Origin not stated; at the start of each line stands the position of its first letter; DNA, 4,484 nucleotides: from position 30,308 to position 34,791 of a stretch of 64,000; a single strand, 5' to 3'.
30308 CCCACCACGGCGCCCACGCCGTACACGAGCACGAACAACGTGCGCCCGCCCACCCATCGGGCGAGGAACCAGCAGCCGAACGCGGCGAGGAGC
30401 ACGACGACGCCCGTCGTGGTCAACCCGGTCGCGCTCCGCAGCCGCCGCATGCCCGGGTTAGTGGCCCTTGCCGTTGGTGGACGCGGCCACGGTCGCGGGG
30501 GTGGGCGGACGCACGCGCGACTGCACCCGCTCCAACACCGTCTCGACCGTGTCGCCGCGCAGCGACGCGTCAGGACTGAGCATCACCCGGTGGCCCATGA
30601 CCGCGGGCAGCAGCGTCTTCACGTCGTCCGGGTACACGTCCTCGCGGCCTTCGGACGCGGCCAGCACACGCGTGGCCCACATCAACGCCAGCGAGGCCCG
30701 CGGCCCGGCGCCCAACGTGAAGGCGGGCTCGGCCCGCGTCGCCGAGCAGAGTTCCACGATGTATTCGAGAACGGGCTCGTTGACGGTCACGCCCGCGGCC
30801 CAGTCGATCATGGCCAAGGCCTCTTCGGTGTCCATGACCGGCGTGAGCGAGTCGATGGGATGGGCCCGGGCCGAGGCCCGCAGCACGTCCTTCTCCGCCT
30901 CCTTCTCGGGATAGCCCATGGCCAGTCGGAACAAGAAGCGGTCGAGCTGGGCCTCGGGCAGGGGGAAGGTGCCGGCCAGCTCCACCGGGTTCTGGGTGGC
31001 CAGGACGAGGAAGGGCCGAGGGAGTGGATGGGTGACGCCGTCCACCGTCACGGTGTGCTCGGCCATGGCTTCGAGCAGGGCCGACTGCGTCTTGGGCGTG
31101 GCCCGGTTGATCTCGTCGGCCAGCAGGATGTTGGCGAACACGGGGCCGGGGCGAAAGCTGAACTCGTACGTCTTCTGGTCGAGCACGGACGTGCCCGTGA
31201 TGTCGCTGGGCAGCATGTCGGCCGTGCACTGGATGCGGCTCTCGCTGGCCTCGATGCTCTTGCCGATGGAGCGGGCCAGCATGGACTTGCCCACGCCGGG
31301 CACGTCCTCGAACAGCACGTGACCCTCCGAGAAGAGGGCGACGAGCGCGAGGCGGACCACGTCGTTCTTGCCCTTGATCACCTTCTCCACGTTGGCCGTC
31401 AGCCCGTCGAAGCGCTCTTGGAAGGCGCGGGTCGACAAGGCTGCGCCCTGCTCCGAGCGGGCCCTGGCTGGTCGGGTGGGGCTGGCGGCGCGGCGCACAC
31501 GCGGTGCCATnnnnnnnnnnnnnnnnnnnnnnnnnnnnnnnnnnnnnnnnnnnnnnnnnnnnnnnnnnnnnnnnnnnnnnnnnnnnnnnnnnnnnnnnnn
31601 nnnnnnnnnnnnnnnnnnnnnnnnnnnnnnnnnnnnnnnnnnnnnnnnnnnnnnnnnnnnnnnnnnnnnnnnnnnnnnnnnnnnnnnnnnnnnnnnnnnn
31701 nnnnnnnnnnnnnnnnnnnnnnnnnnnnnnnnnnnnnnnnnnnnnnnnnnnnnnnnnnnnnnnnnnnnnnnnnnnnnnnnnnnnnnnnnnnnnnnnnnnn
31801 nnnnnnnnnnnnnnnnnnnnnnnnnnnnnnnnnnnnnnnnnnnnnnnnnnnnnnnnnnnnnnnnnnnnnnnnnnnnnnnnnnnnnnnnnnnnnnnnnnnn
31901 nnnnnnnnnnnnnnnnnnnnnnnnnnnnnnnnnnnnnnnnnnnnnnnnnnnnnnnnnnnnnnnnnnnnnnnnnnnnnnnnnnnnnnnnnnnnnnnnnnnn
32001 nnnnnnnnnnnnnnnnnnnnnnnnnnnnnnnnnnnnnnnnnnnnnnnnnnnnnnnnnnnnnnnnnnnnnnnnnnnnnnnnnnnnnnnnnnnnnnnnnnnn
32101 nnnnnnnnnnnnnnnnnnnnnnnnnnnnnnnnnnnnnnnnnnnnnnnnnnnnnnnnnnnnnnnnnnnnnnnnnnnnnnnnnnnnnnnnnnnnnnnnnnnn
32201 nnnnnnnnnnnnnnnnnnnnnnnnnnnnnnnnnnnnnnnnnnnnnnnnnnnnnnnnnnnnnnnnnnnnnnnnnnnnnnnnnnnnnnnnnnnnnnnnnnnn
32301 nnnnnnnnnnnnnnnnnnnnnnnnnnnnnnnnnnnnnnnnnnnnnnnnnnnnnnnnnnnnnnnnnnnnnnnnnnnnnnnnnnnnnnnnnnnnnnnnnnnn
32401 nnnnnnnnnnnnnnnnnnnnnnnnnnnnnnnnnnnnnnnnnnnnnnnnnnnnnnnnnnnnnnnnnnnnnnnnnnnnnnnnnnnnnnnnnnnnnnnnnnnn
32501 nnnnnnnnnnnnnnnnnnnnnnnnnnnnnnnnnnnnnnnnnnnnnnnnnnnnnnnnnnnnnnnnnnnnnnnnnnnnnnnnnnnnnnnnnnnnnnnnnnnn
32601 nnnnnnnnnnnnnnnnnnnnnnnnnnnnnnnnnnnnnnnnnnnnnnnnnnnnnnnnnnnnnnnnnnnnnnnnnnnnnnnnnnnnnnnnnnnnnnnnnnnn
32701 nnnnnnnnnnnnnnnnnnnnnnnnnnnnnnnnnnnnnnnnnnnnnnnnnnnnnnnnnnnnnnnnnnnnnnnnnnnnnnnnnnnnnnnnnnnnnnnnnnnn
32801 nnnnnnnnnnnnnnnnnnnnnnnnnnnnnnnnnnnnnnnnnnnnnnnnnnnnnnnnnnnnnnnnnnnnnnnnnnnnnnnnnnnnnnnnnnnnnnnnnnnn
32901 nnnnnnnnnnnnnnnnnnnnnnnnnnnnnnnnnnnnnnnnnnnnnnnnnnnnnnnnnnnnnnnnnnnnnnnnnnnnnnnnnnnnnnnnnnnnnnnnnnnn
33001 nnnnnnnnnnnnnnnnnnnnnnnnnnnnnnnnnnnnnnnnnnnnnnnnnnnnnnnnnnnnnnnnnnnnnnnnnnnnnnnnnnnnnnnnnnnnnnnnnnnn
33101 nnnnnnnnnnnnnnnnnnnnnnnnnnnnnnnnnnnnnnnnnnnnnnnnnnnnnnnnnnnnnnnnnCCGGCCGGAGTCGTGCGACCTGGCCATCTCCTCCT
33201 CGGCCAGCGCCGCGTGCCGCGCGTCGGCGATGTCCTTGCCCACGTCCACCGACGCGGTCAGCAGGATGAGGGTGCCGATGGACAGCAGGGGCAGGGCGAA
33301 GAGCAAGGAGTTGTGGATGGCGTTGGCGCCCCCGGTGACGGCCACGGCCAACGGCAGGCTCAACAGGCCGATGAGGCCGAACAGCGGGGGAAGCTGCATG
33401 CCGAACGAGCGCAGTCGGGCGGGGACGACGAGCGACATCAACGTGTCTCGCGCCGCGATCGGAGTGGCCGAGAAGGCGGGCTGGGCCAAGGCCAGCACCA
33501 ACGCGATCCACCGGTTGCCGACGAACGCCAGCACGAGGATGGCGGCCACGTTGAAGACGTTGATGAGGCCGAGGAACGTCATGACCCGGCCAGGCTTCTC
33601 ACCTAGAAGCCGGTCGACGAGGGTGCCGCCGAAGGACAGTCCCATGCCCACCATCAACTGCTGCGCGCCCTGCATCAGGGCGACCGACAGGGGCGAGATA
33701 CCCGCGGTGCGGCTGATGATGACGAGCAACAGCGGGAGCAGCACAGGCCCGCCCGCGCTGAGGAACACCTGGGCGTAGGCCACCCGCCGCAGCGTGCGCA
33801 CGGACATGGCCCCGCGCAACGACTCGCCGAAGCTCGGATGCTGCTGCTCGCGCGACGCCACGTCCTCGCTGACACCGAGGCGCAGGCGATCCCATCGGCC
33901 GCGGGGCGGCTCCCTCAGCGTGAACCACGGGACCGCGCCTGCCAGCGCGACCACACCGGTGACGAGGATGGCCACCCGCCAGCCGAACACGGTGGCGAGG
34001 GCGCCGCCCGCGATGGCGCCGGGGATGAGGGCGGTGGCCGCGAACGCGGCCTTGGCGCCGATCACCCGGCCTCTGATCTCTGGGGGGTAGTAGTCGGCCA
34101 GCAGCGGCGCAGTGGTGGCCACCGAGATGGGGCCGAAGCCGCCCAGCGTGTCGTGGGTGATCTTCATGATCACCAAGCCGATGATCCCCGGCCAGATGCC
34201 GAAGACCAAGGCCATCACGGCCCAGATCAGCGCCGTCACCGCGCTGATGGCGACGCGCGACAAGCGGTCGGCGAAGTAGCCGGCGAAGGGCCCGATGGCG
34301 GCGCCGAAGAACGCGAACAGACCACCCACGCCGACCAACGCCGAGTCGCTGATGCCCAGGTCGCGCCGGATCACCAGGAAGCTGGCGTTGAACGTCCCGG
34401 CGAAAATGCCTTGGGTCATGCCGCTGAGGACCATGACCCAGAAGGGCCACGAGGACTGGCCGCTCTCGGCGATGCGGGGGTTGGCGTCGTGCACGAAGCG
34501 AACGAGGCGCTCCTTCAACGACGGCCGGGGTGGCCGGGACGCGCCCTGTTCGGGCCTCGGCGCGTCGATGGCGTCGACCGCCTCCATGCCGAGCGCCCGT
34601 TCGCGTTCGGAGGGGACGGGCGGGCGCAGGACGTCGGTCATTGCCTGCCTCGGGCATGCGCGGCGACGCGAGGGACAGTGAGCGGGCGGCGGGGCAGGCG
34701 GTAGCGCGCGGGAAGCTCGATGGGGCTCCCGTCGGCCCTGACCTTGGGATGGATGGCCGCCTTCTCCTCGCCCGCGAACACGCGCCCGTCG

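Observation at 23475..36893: Eight-gene translationally coupled operon joining a HAAT-type ABC transporter to a MoxR/DUF58/transglutaminase-like module and lipoproteins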

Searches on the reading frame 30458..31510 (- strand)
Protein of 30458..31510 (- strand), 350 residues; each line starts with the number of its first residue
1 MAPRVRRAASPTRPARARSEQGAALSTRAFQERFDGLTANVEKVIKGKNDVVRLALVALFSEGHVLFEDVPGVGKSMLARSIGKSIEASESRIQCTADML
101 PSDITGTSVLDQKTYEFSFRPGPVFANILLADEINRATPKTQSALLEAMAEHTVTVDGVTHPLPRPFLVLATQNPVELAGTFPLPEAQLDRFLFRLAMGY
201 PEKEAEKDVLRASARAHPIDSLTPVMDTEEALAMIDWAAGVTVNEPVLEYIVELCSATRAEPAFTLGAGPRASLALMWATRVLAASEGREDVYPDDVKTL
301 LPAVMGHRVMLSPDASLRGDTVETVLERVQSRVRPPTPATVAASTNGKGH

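Call 4: search_protein_families(library=pfam, proteins=[window:30458-31510:-], max_evalue=0.01)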
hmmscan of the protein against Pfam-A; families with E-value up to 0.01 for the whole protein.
window:30458-31510:- (350 aa): 8 families
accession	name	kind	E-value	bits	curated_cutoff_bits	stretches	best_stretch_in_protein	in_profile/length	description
PF07726.17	AAA_3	-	4.8e-61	204.9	27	1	64-194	1-131/131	ATPase family associated with various cellular activities (AAA)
PF17863.7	AAA_lid_2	-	1.8e-18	66.5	22.7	1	257-328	2-73/74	AAA lid domain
PF07728.20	AAA_5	-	4.2e-12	46.7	22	1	70-192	7-139/139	AAA domain (dynein-related subfamily)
PF20030.5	bpMoxR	-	1.7e-06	27.7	27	1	38-213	7-181/205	MoxR domain in the MoxR-vWA-beta-propeller ternary systems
PF00493.29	MCM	-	4.9e-06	26.3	23.3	1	61-176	56-174/224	MCM P-loop domain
PF00004.35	AAA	-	0.00012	23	21.2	1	70-178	6-114/131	ATPase family associated with various cellular activities (AAA)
PF01078.27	Mg_chelatase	-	0.0026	17.6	20.3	0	45-84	5-44/207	Magnesium chelatase, subunit ChlI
PF00158.32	Sigma54_activat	-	0.0048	17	20.2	0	128-172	96-140/168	Sigma-54 interaction domain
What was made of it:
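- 30458..31510 (-): g3: MoxR-type AAA+ ATPase (350 aa). Pfam AAA_3 E 5e-61, AAA_lid_2 E 2e-18 (call 4).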

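Call 5: search_protein_families(library=ncbifam, proteins=[window:30458-31510:-], max_evalue=0.01)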
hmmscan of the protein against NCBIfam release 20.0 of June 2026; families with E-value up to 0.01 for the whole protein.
window:30458-31510:- (350 aa): 9 families
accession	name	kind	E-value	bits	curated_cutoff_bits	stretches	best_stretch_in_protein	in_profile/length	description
TIGR02031.1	BchD-ChlD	equivalog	2.5e-12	46.3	499.55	1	126-314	90-276/608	magnesium chelatase ATPase subunit D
TIGR02442.1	Cob-chelat-sub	hypoth_equivalog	1.2e-10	40.5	779.45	1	127-316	129-317/641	putative cobaltochelatase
NF010054.0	PRK13531.1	equivalog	2.9e-07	29.9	681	1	28-213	5-189/498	ATPase RavA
NF047784.1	MadB_ATPase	equivalog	3.6e-07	29.7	475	1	127-227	140-235/298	MadB family AAA-type ATPase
TIGR02640.1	gas_vesic_GvpN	equivalog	4.9e-06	26.2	266.8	1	129-214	109-198/262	gas vesicle protein GvpN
NF001679.0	PRK00440.1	equivalog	6.8e-05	22.1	303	1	47-154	23-132/322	replication factor C small subunit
TIGR02030.1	BchI-ChlI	equivalog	0.00037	19.8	466.95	1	240-329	252-335/337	magnesium chelatase ATPase subunit I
TIGR00764.1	lon_rel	equivalog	0.0021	16.7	516.6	0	44-85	20-60/608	ATP-dependent protease LonB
TIGR00635.1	ruvB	equivalog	0.0055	15.8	299.05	0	63-155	31-111/305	Holliday junction branch migration DNA helicase RuvB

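Call 64: search_protein_families(library=padloc, proteins=[window:30458-31510:-], max_evalue=0.001)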
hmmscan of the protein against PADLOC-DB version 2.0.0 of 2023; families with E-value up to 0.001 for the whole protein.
window:30458-31510:- (350 aa): 0 families

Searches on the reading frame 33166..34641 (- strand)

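Call 41: search_protein_families(library=pfam, proteins=[window:33166-34641:-], max_evalue=5)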
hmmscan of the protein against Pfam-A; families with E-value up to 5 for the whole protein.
seq(492 aa): 2 families
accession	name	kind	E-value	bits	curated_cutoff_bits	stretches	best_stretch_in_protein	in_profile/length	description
PF07690.21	MFS_1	-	5.3e-22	78.6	33.4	2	72-411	3-328/347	Major Facilitator Superfamily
PF03137.26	OATP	-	0.029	13.1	25.8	1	69-148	5-84/545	Organic Anion Transporter Polypeptide (OATP) family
